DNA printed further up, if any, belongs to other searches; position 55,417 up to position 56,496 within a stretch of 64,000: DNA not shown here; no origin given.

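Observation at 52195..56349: ABC-2 transporter with one ATPase and a tandemly duplicated two-gene permease unit (A-B-A'-B')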

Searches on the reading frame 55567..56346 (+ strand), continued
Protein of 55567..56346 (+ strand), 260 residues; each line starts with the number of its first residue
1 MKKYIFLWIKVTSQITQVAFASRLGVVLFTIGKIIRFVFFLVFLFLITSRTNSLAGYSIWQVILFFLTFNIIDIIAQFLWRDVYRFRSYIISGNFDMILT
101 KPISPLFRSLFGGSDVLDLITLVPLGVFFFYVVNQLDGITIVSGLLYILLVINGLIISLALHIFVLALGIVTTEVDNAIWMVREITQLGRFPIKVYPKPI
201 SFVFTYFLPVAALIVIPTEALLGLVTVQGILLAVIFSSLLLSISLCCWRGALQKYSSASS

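Call 85: find_encoding_contigs(protein=P0069, flank=1000, max_places=1)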
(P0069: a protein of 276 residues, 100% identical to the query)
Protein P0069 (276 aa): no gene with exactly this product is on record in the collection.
